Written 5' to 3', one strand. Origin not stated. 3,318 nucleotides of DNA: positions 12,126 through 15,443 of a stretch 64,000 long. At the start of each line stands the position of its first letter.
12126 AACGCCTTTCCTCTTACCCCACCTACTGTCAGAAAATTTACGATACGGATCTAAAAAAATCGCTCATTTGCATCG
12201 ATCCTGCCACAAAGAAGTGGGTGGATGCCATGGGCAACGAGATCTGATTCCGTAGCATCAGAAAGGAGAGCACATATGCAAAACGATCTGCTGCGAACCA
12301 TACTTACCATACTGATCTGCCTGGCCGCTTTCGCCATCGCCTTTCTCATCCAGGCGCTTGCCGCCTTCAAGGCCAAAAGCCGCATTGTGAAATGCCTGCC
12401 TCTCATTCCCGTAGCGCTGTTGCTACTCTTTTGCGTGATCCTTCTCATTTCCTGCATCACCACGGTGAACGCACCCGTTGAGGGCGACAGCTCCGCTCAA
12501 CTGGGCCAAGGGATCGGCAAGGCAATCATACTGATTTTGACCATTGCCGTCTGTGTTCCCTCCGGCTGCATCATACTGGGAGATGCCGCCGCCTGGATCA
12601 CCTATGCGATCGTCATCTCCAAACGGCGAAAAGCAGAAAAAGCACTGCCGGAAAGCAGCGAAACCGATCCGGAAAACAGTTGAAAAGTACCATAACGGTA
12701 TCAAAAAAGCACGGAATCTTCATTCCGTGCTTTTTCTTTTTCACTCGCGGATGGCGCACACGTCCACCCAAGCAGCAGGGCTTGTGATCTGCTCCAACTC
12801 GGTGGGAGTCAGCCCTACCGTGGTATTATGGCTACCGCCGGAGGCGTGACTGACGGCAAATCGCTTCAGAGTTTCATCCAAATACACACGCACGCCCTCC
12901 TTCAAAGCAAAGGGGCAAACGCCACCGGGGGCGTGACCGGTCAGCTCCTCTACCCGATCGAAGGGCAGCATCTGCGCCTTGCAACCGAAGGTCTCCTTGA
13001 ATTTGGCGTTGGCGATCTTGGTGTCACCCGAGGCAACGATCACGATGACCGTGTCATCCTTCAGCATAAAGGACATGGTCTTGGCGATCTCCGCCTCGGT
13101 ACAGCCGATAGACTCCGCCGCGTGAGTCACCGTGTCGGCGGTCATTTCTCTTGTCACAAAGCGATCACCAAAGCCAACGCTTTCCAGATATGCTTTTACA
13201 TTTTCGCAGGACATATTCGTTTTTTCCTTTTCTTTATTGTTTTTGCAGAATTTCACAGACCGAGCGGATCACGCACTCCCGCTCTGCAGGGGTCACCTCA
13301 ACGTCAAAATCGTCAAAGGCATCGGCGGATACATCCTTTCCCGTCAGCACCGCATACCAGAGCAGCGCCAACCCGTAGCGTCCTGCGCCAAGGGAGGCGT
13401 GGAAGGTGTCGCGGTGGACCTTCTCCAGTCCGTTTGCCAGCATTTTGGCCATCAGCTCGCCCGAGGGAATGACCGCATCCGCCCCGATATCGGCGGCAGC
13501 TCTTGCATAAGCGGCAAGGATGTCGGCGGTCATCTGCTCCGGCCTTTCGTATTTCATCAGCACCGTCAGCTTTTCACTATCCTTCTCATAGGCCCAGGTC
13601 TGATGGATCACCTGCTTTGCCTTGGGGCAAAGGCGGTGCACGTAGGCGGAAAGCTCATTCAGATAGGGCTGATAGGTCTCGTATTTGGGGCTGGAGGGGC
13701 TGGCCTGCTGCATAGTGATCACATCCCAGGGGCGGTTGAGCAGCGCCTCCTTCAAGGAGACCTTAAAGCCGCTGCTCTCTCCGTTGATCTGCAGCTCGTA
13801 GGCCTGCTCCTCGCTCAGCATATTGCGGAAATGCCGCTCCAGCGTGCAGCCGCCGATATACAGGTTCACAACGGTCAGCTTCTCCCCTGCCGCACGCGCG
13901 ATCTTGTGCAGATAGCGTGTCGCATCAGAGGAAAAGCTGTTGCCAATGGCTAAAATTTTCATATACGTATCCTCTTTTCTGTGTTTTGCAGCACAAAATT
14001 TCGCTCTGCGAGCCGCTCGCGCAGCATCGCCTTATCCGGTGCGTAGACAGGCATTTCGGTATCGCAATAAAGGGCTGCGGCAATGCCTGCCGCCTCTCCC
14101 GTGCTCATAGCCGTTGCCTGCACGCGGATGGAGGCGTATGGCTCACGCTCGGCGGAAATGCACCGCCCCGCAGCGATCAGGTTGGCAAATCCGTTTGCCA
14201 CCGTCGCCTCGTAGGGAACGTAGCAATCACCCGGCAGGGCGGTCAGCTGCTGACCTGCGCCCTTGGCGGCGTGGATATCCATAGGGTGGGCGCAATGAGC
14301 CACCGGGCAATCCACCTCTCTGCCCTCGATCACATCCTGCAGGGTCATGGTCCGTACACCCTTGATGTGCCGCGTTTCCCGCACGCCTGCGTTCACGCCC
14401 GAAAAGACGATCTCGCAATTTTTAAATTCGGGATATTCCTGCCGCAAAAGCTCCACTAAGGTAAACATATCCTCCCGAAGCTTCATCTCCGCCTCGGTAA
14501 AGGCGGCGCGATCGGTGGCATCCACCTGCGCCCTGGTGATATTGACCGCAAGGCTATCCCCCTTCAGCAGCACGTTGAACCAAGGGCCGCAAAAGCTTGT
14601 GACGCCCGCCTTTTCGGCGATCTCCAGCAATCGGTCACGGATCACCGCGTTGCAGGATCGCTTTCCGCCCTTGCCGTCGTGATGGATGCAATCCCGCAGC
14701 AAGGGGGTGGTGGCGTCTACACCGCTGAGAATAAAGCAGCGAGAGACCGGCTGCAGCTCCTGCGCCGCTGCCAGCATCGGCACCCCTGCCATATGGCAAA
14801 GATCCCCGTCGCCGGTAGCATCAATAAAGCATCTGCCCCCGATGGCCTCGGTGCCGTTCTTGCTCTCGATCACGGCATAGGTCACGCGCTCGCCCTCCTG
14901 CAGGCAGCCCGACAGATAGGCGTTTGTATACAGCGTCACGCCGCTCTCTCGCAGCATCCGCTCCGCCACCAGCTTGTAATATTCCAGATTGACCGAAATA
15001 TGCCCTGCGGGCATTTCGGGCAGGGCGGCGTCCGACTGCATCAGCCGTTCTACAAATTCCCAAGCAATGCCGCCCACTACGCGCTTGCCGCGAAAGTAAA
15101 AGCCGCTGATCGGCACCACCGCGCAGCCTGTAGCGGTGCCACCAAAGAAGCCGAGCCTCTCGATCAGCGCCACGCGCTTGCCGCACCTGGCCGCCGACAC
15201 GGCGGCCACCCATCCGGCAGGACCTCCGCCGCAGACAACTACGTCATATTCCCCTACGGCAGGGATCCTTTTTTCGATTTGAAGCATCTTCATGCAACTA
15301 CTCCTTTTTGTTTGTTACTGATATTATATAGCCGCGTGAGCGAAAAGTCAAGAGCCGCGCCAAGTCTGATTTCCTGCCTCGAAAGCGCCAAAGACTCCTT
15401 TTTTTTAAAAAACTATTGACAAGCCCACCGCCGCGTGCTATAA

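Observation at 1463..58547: Strongly over-represented oligomer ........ (extended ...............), dispersed in genes and spacers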

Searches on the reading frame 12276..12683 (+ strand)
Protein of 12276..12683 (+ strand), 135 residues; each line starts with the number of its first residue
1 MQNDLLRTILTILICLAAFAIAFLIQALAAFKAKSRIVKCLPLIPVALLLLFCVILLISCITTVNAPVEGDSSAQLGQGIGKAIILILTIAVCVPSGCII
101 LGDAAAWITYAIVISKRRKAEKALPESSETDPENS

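Call 62: search_protein_families(library=pfam, proteins=[window:12276-12683:+], max_evalue=0.01)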
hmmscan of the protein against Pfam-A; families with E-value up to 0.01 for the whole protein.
window:12276-12683:+ (135 aa): 0 families

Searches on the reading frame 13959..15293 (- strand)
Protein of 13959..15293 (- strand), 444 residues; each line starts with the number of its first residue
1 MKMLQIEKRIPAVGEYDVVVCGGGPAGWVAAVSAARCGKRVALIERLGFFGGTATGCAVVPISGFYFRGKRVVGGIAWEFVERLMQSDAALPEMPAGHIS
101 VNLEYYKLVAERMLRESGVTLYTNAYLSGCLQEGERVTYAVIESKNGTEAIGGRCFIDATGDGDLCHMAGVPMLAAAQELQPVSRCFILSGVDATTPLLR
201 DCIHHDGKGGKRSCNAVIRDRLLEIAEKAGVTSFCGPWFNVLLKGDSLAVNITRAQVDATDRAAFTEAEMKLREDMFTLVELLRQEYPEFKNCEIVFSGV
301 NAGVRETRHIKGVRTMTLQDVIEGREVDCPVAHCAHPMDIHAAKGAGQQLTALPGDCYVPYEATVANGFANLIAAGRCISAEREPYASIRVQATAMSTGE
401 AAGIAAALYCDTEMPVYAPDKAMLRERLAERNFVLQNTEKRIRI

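Call 38: find_homologous_proteins(query=window:13959-15293:-, max_evalue=1e-50)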
Query window:13959-15293:- (444 aa): 1611 proteins with E <= 1e-50 among 8000 candidates; the best 120 are listed.
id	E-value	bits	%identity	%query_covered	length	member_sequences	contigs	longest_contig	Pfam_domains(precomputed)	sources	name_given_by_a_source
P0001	3.1e-284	960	97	98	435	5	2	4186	PF00890.31,PF12831.14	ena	-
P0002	1.7e-208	711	72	98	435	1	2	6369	PF01946.24,PF01266.31,PF00890.31,PF07992.21,PF03486.21,PF12831.14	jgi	-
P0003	2.1e-207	707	73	98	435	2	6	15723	PF01266.31,PF00890.31,PF07992.21,PF03486.21,PF12831.14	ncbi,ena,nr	ncbi:MAG: FAD-dependent oxidoreductase [Clostridia bacterium]|nr:FAD-dependent oxidoreductase [Clost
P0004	2.1e-205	701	71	98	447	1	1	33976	PF00890.31,PF07992.21,PF12831.14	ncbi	-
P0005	6.3e-205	699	71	98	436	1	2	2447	PF01946.24,PF01266.31,PF00890.31,PF07992.21,PF12831.14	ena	-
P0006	3.1e-202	690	70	98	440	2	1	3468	PF00890.31,PF12831.14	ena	-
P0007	4.0e-201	687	70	98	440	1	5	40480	PF00890.31,PF12831.14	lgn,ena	-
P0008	4.2e-201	687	70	98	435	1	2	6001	PF01266.31,PF00890.31,PF07992.21,PF12831.14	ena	-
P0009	7.4e-201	686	70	98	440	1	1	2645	PF01266.31,PF00890.31,PF12831.14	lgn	-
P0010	2.7e-200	684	72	98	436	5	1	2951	PF01266.31,PF00890.31,PF07992.21,PF12831.14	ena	-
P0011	1.4e-199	682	68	98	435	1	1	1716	PF00890.31,PF07992.21,PF03486.21,PF12831.14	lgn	-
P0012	1.4e-199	682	70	98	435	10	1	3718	PF01946.24,PF00890.31,PF07992.21,PF03486.21,PF12831.14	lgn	-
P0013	1.4e-199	681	69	98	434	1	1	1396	PF01266.31,PF00890.31,PF07992.21,PF12831.14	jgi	-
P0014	3.8e-199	680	70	98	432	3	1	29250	PF01266.31,PF00890.31,PF07992.21,PF03486.21,PF12831.14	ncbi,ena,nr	ncbi:MAG: FAD-dependent oxidoreductase [Clostridia bacterium]|nr:FAD-dependent oxidoreductase [Clost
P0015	4.6e-199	680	69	98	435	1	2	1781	PF01266.31,PF00890.31,PF07992.21,PF03486.21,PF12831.14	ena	-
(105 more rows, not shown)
